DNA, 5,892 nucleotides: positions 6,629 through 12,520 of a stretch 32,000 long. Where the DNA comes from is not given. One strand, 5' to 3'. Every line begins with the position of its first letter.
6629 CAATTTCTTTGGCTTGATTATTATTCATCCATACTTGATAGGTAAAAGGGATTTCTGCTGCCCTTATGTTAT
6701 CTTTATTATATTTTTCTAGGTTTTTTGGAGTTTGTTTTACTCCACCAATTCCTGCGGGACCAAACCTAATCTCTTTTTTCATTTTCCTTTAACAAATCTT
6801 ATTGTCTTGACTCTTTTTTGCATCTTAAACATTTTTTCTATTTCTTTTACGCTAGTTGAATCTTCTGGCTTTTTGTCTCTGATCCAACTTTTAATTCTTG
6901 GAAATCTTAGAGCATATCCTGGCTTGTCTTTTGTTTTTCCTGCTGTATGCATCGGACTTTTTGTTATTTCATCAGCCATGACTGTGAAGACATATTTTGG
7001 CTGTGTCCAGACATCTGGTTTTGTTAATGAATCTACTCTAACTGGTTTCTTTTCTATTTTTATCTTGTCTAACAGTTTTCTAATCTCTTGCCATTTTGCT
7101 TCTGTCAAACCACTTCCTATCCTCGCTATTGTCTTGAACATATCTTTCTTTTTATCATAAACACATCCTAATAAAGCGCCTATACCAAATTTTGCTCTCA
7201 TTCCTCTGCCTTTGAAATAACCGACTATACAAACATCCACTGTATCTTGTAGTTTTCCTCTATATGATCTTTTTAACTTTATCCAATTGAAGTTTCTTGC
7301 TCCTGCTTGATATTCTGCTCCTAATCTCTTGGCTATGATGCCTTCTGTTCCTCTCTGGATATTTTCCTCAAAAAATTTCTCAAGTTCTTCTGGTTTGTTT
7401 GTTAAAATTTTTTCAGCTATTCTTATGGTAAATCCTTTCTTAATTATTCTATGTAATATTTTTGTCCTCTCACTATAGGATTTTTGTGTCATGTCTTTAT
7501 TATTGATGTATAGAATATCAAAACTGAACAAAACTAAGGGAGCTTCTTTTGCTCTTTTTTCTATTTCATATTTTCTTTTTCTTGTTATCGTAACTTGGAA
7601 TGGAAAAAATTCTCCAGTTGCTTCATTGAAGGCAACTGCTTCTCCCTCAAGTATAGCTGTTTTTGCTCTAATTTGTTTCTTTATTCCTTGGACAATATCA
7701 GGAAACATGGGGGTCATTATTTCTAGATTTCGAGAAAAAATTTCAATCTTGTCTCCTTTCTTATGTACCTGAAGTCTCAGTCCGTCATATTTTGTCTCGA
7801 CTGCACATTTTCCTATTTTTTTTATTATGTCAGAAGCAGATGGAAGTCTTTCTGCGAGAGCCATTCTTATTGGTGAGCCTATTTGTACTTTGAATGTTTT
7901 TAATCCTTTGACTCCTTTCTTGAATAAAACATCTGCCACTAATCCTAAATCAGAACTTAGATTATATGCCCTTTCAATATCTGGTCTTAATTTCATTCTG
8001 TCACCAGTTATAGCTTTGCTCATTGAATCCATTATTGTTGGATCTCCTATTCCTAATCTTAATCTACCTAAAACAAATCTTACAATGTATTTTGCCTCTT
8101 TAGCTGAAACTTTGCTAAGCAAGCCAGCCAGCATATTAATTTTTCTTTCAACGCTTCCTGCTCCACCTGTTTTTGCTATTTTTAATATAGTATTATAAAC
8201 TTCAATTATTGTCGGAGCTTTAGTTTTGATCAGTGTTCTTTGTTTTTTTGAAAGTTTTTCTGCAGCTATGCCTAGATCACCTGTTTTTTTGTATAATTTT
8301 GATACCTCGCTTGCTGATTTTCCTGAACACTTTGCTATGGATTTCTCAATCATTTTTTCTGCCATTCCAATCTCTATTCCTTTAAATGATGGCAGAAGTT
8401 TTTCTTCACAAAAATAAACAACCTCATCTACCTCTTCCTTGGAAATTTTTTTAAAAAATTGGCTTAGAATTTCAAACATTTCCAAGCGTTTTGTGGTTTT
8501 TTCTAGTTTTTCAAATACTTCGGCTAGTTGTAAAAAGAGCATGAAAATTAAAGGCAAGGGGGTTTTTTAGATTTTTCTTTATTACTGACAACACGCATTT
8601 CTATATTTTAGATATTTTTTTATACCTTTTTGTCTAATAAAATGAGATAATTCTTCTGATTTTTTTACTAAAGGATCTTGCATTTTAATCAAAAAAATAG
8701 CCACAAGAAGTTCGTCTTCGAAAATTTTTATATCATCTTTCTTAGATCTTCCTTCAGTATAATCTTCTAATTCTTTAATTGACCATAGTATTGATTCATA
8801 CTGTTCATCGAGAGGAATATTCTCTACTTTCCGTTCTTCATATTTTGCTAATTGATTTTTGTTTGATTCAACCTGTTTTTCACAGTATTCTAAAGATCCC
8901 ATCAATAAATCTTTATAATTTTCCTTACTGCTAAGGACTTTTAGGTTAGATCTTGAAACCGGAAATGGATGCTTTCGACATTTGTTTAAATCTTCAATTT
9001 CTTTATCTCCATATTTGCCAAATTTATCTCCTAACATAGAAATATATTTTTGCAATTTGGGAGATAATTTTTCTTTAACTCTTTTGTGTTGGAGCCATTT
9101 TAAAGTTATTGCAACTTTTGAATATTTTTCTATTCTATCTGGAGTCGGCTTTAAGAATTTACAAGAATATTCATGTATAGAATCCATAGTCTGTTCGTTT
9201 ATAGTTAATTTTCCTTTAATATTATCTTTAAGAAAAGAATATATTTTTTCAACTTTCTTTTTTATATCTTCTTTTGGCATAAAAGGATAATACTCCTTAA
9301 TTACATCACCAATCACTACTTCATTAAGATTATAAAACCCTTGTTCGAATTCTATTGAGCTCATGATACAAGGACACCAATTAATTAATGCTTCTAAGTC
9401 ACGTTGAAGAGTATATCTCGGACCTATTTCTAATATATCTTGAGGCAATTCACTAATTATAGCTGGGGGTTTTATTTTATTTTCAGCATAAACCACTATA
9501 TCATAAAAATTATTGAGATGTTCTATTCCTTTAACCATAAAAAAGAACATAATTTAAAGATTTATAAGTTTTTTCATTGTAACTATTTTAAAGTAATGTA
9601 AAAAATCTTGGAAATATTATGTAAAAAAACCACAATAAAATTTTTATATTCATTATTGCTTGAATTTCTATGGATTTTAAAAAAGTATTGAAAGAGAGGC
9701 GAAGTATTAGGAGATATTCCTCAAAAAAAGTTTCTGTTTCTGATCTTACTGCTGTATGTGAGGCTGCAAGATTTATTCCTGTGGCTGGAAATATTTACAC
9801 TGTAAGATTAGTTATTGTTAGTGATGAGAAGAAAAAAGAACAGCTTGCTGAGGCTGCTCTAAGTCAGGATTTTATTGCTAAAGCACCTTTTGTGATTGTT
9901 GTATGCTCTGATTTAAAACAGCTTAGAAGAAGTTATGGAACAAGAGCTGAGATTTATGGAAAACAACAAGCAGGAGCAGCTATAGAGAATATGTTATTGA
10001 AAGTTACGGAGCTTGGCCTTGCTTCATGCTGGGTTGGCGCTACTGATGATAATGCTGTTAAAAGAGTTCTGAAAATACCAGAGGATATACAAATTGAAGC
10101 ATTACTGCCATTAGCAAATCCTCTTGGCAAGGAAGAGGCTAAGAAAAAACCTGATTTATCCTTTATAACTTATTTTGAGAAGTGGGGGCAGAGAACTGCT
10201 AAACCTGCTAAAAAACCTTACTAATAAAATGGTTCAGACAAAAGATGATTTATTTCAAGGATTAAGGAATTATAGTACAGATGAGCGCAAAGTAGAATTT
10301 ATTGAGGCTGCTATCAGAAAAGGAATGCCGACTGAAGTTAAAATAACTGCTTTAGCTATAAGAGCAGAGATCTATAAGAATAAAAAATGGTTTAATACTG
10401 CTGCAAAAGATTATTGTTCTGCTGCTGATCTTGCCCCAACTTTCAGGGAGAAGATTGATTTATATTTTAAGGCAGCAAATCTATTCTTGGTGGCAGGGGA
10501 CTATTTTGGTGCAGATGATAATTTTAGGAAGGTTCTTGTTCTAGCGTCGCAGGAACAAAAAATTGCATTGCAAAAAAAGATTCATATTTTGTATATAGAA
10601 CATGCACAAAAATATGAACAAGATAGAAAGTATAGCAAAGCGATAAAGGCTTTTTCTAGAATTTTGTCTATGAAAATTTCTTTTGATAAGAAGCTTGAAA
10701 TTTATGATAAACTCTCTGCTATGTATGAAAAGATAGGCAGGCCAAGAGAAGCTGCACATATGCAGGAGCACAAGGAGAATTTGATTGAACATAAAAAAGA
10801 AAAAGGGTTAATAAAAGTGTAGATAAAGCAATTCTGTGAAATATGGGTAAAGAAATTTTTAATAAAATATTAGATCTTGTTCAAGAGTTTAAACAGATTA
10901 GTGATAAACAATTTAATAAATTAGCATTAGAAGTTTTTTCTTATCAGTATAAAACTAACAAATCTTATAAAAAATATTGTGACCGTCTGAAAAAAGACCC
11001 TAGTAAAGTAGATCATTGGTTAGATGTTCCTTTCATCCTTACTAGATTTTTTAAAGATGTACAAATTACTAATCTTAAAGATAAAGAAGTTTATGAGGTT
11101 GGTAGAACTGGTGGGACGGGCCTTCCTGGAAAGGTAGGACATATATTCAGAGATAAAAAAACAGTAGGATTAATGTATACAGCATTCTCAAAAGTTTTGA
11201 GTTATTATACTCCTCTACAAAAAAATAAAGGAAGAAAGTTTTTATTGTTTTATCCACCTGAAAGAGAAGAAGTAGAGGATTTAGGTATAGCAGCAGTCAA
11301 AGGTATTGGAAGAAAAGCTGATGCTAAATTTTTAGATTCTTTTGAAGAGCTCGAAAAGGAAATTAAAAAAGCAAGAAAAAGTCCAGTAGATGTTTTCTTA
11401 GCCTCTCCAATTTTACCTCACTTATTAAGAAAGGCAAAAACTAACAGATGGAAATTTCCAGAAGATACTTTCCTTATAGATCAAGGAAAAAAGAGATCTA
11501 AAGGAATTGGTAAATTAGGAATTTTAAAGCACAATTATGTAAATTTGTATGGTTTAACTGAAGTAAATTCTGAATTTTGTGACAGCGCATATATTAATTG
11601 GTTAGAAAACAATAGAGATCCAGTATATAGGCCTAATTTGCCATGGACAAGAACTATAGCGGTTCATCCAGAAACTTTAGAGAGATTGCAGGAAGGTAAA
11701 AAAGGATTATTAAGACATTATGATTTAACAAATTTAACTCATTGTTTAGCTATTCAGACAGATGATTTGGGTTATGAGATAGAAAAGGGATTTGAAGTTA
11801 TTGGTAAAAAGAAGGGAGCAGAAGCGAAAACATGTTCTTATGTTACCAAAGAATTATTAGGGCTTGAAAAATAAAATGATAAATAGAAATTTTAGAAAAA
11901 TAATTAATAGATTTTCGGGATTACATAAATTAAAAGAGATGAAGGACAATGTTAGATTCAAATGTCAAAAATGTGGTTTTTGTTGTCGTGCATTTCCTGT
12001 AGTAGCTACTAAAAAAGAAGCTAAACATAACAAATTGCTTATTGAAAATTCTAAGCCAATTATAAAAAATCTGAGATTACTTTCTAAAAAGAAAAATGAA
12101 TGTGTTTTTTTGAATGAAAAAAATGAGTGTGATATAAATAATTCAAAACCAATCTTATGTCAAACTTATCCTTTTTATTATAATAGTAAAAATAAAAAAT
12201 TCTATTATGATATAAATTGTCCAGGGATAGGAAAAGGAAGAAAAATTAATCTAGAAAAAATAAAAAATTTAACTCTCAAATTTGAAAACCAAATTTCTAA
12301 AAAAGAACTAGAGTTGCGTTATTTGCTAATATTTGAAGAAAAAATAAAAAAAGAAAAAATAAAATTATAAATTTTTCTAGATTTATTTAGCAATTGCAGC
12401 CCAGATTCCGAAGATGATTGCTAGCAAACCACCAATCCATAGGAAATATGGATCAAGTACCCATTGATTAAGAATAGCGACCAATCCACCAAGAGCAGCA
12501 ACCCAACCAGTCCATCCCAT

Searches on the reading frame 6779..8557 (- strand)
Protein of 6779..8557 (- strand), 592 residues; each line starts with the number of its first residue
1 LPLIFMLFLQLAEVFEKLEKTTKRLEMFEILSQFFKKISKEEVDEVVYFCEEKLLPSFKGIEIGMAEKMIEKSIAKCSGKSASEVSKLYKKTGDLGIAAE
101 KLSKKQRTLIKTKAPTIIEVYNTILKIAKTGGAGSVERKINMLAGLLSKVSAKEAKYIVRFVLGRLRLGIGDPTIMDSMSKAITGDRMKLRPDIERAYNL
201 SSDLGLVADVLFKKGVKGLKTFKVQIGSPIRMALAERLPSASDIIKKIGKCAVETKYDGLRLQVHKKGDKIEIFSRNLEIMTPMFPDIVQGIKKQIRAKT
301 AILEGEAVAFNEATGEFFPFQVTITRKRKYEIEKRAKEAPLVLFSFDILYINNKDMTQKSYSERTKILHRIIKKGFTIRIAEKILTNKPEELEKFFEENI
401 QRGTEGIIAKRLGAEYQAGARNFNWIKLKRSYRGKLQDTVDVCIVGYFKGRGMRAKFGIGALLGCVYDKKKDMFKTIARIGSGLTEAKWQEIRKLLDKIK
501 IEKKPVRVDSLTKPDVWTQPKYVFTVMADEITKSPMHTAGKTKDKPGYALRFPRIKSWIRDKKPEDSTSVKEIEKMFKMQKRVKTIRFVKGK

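Call 37: search_protein_families(library=pfam, proteins=[window:6779-8557:-], max_evalue=0.001)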
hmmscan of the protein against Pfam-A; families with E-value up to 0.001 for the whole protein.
window:6779-8557:- (592 aa): 5 families
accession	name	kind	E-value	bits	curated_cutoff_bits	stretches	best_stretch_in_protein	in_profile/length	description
PF01068.26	DNA_ligase_A_M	-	2.9e-57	194.1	26.2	1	233-429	2-204/204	ATP dependent DNA ligase domain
PF04675.19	DNA_ligase_A_N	-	6.3e-44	150.7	24.6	1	8-179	2-173/174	DNA ligase N terminus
PF04679.21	DNA_ligase_A_C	-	1.4e-16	61.1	27.5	1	458-562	4-94/94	ATP dependent DNA ligase C terminal region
PF09414.15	RNA_ligase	-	2.1e-06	28.4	27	1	251-427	3-169/171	RNA ligase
PF06152.16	Phage_min_cap2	-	0.00026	20.5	26.3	1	10-113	5-104/366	Phage minor capsid protein 2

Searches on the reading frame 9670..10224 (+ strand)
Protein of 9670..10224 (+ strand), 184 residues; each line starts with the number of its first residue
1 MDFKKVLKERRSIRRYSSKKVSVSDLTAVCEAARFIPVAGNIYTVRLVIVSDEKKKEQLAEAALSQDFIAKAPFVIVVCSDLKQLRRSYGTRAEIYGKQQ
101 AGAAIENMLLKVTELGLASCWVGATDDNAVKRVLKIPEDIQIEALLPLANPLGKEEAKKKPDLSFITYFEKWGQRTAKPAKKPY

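Call 37: search_protein_families(library=pfam, proteins=[window:9670-10224:+], max_evalue=0.001)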
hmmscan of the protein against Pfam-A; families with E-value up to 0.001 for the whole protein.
window:9670-10224:+ (184 aa): 2 families
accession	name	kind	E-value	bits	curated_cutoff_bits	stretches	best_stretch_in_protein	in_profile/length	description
PF00881.29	Nitroreductase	-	2.4e-30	106.4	23.5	2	63-147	81-164/167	Nitroreductase family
PF14512.11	TM1586_NiRdase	-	1.9e-11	44.5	27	1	4-165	3-147/215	Putative TM nitroreductase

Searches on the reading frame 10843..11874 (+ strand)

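Call 37: search_protein_families(library=pfam, proteins=[window:10843-11874:+], max_evalue=0.001)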
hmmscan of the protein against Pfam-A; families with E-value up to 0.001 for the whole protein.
window:10843-11874:+ (343 aa): 1 family
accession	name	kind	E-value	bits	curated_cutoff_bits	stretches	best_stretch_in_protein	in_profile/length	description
PF04443.18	LuxE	-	2.2e-12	47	24.9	1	21-124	35-139/391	Acyl-protein synthetase, LuxE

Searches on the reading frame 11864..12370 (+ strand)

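Call 36: search_protein_families(library=pfam, proteins=[window:11864-12370:+], max_evalue=0.001)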
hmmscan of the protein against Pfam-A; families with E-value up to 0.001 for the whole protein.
window:11864-12370:+ (168 aa): 1 family
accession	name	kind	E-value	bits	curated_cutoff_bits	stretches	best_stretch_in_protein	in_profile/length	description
PF03692.20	CxxCxxCC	-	8.2e-08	33.3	23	1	33-110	1-75/85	Putative zinc- or iron-chelating domain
